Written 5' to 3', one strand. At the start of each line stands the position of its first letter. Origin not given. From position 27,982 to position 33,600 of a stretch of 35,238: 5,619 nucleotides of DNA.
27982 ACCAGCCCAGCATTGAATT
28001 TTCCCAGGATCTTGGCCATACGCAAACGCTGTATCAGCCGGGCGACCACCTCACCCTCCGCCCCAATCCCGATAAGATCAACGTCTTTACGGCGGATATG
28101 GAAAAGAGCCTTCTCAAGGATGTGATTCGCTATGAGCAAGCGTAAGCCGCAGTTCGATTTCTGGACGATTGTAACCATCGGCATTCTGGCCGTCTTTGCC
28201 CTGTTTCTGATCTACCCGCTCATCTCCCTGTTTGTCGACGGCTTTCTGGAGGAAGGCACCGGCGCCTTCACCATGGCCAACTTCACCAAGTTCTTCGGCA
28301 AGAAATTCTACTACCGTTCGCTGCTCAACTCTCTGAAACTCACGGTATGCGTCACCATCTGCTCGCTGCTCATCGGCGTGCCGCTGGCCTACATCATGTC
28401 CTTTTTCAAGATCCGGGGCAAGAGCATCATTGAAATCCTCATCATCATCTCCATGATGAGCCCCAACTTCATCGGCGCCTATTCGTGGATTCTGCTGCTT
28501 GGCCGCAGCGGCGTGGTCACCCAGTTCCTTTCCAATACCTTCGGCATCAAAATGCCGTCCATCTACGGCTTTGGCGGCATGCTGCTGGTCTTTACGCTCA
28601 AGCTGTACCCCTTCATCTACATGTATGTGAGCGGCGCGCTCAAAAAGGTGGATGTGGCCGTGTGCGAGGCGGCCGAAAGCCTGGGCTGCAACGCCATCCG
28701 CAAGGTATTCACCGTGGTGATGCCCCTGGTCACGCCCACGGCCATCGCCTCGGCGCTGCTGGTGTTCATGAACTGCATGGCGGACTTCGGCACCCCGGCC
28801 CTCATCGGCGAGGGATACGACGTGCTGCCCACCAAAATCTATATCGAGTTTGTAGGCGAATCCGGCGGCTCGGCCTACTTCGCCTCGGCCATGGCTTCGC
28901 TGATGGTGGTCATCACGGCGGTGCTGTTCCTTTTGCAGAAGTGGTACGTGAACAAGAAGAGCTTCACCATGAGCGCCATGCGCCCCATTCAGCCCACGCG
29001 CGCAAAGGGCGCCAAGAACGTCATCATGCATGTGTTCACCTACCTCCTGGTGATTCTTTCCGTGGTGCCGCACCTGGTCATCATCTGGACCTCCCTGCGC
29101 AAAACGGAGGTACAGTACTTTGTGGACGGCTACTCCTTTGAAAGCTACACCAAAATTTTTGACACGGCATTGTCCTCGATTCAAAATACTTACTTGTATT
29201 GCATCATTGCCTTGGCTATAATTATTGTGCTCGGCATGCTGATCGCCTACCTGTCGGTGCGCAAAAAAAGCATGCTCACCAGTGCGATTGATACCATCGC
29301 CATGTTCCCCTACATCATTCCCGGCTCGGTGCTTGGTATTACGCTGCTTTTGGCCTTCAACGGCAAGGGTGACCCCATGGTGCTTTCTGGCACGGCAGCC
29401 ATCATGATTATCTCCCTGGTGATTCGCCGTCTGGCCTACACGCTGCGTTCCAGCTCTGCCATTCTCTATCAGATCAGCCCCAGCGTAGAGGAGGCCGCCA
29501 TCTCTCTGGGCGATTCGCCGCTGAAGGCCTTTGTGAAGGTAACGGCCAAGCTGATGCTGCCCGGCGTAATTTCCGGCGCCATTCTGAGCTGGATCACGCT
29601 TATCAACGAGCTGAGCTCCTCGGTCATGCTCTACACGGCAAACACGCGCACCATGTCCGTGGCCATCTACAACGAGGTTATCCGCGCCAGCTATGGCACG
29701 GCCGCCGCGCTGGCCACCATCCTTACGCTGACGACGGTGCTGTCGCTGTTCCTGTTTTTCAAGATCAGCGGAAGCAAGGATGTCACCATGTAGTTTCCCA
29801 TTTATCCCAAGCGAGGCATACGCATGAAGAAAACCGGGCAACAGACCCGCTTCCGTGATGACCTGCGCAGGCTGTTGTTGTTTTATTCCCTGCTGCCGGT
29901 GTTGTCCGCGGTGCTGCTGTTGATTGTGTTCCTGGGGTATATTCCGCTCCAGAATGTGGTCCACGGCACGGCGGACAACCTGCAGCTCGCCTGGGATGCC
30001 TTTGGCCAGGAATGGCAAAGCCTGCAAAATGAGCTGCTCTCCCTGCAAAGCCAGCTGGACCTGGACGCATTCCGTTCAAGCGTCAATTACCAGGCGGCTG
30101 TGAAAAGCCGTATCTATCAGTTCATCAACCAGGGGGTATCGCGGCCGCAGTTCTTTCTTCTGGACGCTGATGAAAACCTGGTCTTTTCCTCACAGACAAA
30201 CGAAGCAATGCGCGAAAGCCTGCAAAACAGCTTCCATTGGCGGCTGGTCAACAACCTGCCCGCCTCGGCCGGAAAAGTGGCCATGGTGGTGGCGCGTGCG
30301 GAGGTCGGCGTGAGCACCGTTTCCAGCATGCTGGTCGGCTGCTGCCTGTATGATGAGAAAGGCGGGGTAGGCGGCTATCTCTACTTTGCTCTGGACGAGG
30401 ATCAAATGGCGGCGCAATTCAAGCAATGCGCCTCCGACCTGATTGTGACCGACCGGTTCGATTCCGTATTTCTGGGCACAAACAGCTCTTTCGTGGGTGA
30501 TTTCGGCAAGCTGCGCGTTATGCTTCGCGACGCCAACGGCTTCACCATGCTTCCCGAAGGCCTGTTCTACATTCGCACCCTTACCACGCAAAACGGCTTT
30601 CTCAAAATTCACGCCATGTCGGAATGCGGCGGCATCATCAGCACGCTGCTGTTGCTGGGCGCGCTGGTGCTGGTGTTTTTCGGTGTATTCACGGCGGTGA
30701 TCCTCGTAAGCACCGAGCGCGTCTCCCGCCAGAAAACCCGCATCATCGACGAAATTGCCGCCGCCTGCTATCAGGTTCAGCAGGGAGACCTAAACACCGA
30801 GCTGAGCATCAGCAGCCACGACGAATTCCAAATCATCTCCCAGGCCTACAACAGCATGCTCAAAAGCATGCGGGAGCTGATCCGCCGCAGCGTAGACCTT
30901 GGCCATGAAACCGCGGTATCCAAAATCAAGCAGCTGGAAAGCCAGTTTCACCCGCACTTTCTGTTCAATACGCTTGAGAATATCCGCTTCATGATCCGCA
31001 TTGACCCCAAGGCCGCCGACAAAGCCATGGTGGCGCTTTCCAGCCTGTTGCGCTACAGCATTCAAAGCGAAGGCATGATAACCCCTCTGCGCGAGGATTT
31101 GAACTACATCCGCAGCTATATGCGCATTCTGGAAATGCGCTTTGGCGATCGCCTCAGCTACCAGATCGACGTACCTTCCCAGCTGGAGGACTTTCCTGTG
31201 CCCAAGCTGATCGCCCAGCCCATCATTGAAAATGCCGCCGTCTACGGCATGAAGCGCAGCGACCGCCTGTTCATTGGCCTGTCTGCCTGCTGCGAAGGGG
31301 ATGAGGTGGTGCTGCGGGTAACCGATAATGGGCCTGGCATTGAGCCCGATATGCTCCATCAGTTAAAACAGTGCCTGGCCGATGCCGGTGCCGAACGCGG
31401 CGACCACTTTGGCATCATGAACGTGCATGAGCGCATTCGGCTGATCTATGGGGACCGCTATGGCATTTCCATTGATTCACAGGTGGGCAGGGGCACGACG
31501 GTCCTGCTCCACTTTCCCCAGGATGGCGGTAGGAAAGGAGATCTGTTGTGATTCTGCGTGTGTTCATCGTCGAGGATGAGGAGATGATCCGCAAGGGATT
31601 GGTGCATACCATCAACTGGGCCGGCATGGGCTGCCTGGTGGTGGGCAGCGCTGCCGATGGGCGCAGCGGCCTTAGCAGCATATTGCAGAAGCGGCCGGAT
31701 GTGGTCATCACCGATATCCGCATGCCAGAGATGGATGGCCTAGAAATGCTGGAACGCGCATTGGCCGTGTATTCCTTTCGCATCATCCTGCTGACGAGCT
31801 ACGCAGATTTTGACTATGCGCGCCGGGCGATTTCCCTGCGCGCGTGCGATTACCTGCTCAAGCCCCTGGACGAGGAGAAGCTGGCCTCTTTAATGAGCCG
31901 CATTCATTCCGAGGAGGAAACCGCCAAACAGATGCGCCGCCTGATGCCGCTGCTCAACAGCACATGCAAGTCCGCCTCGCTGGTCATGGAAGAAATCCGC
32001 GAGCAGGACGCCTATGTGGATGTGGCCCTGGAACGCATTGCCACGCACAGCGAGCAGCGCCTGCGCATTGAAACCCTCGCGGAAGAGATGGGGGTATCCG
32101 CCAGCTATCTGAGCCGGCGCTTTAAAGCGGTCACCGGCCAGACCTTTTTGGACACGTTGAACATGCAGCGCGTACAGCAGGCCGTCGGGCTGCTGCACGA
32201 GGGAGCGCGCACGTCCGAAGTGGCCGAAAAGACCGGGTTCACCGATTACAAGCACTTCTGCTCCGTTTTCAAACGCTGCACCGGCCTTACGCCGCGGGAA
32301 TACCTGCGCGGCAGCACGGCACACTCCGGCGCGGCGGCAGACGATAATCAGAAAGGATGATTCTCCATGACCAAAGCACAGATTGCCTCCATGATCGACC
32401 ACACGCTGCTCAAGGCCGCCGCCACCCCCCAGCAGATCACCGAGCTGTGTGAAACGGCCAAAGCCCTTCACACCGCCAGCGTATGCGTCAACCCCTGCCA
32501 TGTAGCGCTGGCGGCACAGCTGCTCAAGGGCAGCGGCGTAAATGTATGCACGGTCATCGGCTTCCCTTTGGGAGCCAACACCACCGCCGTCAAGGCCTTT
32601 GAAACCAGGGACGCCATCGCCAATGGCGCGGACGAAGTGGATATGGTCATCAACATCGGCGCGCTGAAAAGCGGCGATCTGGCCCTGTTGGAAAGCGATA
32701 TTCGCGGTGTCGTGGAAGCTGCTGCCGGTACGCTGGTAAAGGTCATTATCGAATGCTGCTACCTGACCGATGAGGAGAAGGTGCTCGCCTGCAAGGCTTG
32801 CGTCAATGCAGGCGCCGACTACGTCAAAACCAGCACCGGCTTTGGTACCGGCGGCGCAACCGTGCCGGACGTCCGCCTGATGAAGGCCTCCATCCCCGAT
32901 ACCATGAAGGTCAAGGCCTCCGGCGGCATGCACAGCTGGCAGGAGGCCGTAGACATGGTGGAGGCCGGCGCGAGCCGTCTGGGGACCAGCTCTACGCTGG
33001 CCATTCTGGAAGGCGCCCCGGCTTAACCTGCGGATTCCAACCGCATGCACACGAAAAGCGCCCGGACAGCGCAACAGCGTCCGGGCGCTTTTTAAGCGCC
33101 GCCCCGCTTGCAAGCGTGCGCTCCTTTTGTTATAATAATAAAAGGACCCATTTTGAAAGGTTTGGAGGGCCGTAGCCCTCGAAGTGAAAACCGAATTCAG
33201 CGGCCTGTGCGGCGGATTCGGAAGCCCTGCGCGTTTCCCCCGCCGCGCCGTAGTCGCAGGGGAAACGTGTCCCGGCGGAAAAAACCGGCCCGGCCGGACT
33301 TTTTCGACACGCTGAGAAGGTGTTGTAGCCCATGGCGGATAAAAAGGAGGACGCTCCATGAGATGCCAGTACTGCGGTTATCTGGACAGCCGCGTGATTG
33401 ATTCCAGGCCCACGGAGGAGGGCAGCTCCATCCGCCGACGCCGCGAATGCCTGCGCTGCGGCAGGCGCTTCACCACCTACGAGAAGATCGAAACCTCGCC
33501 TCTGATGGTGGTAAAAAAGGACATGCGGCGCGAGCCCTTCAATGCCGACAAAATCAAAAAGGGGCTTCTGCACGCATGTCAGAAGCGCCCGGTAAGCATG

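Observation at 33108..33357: Promoter-to-terminator structured RNA (about 160 nt) directly in front of nrdR, not assignable to a known class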

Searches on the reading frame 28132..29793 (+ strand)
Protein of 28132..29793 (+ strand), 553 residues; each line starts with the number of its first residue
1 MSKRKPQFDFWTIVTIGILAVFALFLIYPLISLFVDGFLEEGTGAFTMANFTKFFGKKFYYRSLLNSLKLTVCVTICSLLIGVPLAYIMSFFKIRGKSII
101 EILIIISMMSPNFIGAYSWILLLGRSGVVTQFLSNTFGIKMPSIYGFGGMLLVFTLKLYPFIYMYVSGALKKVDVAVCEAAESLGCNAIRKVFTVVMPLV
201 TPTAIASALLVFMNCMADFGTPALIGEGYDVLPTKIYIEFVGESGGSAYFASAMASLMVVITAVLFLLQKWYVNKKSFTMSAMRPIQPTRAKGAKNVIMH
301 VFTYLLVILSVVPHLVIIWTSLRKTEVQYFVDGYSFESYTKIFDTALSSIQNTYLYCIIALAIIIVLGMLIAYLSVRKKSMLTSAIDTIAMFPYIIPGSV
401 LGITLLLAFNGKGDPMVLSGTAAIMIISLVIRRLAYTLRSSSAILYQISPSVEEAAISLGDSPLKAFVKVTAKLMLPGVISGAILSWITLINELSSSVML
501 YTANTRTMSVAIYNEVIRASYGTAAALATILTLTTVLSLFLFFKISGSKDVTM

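Call 51: search_protein_families(library=pfam, proteins=[window:28132-29793:+], max_evalue=0.00001)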
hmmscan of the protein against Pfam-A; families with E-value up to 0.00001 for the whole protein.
window:28132-29793:+ (553 aa): 1 family
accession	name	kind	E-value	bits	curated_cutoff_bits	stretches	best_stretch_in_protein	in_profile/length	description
PF00528.27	BPD_transp_1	-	3.9e-23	82.6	26.4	2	82-274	1-180/184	Binding-protein-dependent transport system inner membrane component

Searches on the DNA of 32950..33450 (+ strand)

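Call 4: search_rna_families(source=window, start=32950, end=33450, threshold=evalue, max_evalue=10, show_alignments=3)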
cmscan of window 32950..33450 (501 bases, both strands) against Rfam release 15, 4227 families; matches with E-value up to 10: 6.
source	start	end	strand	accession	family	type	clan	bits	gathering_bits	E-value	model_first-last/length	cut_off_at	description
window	33224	33295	-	RF03685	MIR9677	Gene; miRNA;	-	24.7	90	0.025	1-87/87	no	MIR9677 microRNA precursor family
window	32970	33026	+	RF02802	PyrR204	Gene; snRNA; snoRNA; HACA-box;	-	21.9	71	0.038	1-57/57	no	Pyrobaculum sRNA 204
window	33026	33095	+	RF00506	Thr_leader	Cis-reg; leader;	-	20.3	55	0.2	1-118/118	no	Threonine operon leader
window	33048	33129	+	RF02871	ncS54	Gene; sRNA;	-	18.1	43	0.15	1-79/79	no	Burkholderia sRNA 54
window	33047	33099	-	RF04116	MIR9672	Gene; miRNA;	-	14.8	74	7.5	1-120/120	no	MIR9672 microRNA precursor family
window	33061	33132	-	RF03016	RT-12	Gene; sRNA;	-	13.9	44.2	9.7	1-117/117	no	RT-12 RNA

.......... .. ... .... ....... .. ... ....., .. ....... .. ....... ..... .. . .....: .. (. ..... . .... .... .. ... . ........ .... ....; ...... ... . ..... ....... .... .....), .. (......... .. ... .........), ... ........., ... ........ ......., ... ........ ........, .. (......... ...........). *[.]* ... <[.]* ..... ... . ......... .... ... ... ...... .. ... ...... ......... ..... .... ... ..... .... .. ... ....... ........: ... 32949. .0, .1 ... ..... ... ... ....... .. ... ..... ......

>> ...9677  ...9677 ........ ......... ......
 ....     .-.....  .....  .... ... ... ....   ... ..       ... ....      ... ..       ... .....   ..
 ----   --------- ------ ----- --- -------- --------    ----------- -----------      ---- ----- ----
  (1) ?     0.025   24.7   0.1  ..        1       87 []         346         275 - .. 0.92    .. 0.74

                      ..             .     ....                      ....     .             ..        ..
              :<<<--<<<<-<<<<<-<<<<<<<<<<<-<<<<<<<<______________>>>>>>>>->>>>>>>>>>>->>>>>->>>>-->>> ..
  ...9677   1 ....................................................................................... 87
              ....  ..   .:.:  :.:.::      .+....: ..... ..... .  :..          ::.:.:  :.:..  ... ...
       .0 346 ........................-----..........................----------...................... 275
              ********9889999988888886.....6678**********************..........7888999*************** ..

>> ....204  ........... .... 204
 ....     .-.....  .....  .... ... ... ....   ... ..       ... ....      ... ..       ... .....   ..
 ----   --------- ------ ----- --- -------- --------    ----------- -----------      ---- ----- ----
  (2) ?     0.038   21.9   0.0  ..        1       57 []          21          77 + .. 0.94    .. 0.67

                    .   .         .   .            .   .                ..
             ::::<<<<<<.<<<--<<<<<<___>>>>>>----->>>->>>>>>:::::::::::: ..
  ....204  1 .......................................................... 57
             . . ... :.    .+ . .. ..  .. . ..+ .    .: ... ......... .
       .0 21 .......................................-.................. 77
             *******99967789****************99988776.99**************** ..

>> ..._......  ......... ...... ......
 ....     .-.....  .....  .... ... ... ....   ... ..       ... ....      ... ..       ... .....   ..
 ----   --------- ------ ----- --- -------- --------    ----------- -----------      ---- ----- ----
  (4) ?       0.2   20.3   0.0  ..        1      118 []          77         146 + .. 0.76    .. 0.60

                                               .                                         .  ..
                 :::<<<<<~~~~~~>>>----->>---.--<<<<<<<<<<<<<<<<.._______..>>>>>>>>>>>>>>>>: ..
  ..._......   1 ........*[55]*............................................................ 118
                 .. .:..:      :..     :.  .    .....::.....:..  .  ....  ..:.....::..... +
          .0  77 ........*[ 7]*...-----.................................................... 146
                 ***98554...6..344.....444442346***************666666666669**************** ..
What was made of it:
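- On Any Rfam 15 family: Call 4: the best hits over the element are miRNA or leader noise at 14-25 bits, against thresholds of 43-90 bits.
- Checked: A permissive scan of 32950-33450 gives only noise (call 4).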

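Call 46: search_dna_similar(query=window:33137-33310:+, collection=plasmids, mode=distant, max_evalue=1, max_rows=10)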
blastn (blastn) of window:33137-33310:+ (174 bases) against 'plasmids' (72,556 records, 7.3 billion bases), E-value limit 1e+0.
Records with a match: 3; places in all: 3; records where one place covers at least 80% of the query: 0.
Best place of each record, by identity: 95-99% 1; 80-90% 2.
By first word of the organism name: Streptomyces 3.
By predicted mobility (MOB-suite, as given by PLSDB): non-mobilizable 3.
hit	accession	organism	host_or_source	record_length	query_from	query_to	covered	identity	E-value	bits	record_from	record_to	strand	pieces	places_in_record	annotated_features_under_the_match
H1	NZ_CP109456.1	Streptomyces sp. NBC_01456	-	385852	55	97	25%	82.2%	1e-1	44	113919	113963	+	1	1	IclR family transcriptional regulator C-terminal domain-containing ...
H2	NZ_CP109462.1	Streptomyces sp. NBC_01454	-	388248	55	97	25%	82.2%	1e-1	44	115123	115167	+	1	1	IclR family transcriptional regulator C-terminal domain-containing ...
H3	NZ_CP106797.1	Streptomyces sp. HUAS 14-6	microorganism,rhizosphere soil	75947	60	85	15%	96.2%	1e-1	44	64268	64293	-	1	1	type I-E CRISPR-associated protein Cas7/Cse4/CasC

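Call 48: search_dna_similar(query=window:33137-33310:+, collection=phages, mode=distant, max_evalue=1, max_rows=10)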
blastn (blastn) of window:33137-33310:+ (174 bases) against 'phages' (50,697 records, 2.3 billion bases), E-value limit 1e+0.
Records with a match: 2; places in all: 2; records where one place covers at least 80% of the query: 0.
Best place of each record, by identity: 90-95% 2.
By first word of the organism name: Bacteriophage 1; Caulobacter 1.
By host as written in the record: - 1; Caulobacter vibrioides CB15 1.
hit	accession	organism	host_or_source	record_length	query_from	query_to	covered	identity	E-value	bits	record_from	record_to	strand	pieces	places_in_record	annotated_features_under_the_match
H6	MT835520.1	Bacteriophage sp.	human fecal samples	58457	106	131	15%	92.3%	5e-1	39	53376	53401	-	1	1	record has no annotation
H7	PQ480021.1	Caulobacter phage DMCA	Caulobacter vibrioides CB15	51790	60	85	15%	92.3%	5e-1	39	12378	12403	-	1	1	tail tape measure protein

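Call 53: build_rna_model(alignment_id=A3, structure=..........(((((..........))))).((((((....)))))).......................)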
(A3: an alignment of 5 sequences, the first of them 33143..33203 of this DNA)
Model R1 built from alignment A3 (5 sequences, 70 columns); structure: as given.
model positions 61; base pairs 11; branch points 1; effective number of sequences 2.3; information 0.917 bits per position. Calibrated on 0.2 Mb of random sequence (short: E-values are rough).
structure used (alignment columns):
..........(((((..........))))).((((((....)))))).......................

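Call 54: search_with_rna_model(model_id=R1, source=window, filters=off, max_evalue=10)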
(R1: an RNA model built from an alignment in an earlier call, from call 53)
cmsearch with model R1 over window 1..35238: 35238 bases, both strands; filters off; matches with E-value up to 10: 11.
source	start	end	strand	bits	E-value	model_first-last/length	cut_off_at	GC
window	33143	33203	+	90.6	7.4e-24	1-61/61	no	0.52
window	16053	16112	-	77.1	4.7e-20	1-61/61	no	0.52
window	16064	16094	+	12.3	0.074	2-42/61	no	0.52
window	28854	28868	+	7.2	2.1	1-61/61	no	0.73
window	33165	33180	-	6.9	2.4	23-38/61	no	0.75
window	11668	11713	+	6.7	2.8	1-61/61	no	0.39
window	5795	5807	+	5.8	5.1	1-61/61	no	0.62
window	5391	5408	+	5.6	5.6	1-61/61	no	0.72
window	21871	21889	+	5.1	7.8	1-61/61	no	0.63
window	5292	5305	+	4.8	9.7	24-37/61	no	0.71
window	5292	5305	-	4.8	9.7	24-37/61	no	0.71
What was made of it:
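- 33144..33198 (+): Shared 5' domain. P1 pairs 33144-33148 with 33159-33163. P2 pairs 33165-33170 with 33175-33180. It is followed by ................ Call 54 (CM score 90.6 bits).
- The CM with filters off finds only the two copies in the window (call 54).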

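Call 55: search_with_rna_model(model_id=R1, sources=[L011, L012, L014, L017, L019, L022, L023, L024, L025, L164, L165, L166, L167, L059, L060, L061, L062, L066, L100, L115, L028, L039, L042, L051, L052, L053, L055, L058, L003, L008], max_evalue=1)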
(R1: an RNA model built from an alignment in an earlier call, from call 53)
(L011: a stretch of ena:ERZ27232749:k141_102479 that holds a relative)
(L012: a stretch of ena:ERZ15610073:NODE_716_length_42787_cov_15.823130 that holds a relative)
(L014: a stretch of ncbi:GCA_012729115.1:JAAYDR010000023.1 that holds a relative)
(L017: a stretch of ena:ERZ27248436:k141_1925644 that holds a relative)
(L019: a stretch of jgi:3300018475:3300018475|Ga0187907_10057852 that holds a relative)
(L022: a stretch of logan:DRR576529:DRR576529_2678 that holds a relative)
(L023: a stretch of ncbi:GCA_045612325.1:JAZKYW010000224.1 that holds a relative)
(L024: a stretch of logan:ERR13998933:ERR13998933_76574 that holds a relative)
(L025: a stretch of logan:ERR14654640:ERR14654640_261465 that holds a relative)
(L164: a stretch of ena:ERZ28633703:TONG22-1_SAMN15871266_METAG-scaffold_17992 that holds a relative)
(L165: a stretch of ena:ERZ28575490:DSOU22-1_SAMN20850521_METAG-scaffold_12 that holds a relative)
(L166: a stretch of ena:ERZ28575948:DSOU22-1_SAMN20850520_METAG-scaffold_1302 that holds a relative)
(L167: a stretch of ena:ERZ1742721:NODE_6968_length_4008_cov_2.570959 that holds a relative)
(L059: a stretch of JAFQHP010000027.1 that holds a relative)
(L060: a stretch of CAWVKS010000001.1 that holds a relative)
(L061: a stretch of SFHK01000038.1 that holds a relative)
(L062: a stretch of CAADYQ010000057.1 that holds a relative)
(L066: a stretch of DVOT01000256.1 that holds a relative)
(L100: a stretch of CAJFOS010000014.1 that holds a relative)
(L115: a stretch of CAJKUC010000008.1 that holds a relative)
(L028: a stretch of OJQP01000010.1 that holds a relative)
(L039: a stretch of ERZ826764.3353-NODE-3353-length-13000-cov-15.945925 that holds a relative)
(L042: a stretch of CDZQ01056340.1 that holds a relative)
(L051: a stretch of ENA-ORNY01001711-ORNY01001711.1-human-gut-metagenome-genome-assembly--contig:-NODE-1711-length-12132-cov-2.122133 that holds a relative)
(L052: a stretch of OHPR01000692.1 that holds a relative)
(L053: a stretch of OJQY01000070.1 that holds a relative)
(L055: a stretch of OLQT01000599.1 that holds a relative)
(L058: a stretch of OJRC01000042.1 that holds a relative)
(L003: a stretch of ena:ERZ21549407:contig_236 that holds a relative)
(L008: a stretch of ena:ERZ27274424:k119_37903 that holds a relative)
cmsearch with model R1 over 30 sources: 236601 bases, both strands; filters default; matches with E-value up to 1: 13.
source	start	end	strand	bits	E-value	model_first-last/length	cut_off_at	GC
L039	119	179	+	90.6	4.9e-23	1-61/61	no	0.52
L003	2786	2846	+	90.6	4.9e-23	1-61/61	no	0.52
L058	3630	3690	-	88.6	1.9e-22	1-61/61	no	0.51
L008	2786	2846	+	88.6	1.9e-22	1-61/61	no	0.51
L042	8338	8398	+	86.6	6.6e-22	1-61/61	no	0.54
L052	10849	10909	+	80.8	2.8e-20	1-61/61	no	0.49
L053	5263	5322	+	77.2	3e-19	1-61/61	no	0.5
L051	4155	4214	+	77.1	3.1e-19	1-61/61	no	0.52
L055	2385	2444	+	77.1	3.1e-19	1-61/61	no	0.52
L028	2500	2559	+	69.4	4.5e-17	1-61/61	no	0.48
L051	4173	4203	-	12.3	0.49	2-42/61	no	0.52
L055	2403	2433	-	12.3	0.49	2-42/61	no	0.52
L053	5281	5311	-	12.3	0.49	2-42/61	no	0.52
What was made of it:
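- A CM of the 5' domain finds nothing in the loci of relatives (call 55).
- Tried and rejected: A CM of the 5' domain searched over the window and 30 loci: no third copy (calls 53-55).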
